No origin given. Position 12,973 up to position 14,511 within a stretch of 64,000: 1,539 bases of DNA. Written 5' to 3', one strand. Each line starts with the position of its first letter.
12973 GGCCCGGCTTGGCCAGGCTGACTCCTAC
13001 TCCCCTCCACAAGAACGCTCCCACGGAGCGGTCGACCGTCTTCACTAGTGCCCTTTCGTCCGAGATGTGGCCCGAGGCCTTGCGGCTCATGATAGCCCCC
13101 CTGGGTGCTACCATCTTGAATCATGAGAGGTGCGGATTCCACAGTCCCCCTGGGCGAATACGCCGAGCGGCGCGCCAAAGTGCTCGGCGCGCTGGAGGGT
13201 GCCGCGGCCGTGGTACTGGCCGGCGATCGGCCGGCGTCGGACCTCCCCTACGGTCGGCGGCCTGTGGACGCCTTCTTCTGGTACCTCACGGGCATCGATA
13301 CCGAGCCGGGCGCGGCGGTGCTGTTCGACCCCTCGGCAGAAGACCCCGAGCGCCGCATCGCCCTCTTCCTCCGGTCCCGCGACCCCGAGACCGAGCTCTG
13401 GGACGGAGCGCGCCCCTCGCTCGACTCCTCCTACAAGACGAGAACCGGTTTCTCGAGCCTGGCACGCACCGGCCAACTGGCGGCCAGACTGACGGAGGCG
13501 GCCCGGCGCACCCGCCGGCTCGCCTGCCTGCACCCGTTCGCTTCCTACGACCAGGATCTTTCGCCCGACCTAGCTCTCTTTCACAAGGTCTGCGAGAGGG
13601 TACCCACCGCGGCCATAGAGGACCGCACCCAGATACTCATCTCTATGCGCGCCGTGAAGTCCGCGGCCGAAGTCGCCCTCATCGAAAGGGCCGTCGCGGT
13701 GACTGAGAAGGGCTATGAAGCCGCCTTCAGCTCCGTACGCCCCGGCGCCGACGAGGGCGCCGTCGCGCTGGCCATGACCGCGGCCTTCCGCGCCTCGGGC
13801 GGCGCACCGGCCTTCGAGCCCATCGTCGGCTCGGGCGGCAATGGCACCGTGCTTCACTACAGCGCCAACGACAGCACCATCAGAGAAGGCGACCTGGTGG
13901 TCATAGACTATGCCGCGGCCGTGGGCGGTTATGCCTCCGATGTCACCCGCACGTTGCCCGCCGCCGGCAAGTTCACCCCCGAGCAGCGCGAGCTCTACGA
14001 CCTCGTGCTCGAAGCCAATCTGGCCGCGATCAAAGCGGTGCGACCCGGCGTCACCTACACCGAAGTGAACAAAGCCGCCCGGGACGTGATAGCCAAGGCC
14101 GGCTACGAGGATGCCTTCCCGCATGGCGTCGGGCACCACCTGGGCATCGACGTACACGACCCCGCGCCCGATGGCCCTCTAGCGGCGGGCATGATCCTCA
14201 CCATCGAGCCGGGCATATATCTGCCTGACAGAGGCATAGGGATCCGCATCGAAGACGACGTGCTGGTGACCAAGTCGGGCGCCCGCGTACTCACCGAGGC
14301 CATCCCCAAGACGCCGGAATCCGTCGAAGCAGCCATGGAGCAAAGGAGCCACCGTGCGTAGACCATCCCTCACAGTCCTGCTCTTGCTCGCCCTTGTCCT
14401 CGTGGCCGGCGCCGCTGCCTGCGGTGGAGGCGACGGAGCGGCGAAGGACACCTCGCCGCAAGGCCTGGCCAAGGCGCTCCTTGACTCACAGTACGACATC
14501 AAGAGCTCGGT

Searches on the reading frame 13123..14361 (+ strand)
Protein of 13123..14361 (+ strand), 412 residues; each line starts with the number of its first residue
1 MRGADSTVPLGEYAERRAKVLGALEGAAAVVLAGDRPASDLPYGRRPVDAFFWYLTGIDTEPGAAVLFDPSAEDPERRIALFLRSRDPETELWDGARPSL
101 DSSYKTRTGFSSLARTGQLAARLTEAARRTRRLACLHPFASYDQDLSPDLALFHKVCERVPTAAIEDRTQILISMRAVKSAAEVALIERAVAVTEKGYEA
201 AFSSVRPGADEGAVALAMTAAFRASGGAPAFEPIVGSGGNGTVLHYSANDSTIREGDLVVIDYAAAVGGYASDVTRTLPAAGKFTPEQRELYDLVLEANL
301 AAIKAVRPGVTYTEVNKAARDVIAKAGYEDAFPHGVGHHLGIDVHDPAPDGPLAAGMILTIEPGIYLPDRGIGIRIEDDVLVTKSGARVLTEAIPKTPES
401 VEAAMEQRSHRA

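Call 24: search_protein_families(library=ncbifam, proteins=[window:13123-14361:+], max_evalue=0.00001)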
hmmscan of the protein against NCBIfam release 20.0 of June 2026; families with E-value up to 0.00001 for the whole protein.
window:13123-14361:+ (412 aa): 12 families
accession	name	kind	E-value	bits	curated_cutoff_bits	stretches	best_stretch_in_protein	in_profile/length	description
NF008131.0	PRK10879.1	equivalog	1.4e-61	208.7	465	2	12-319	5-315/438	Xaa-Pro aminopeptidase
NF007310.0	PRK09795.1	equivalog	2.9e-50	171.1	393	1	174-397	123-354/361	aminopeptidase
NF040821.1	dipep_PepQ_Arch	equivalog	4.7e-49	167.2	630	1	154-392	98-340/346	Xaa-Pro dipeptidase PepQ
NF010133.0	PRK13607.1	equivalog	2.5e-23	82.6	339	1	170-325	153-307/443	Xaa-Pro dipeptidase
NF038259.1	ectoine_DoeA_2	exception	7e-18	64.5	575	1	163-344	138-319/386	ectoine hydrolase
TIGR00500.1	met_pdase_I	equivalog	1.7e-16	60.5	171.35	1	178-367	3-205/247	type I methionyl aminopeptidase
TIGR02993.1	ectoine_eutD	equivalog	1.3e-12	47.5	613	1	151-392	131-382/391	ectoine hydrolase DoeA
NF011720.0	PRK15173.1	subfamily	2.2e-12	46.6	420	1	160-391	97-333/343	peptidase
NF011173.0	PRK14575.1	equivalog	2.7e-12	46.4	850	1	160-392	160-397/406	putative peptidase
NF011174.0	PRK14576.1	subfamily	3.3e-12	46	487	1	161-391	160-395/405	putative endopeptidase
NF008970.0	PRK12318.1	equivalog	3.4e-12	46.2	267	1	226-368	99-247/291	methionyl aminopeptidase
TIGR00501.1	met_pdase_II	equivalog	4.7e-10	39.5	222.65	1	192-329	13-147/295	type II methionyl aminopeptidase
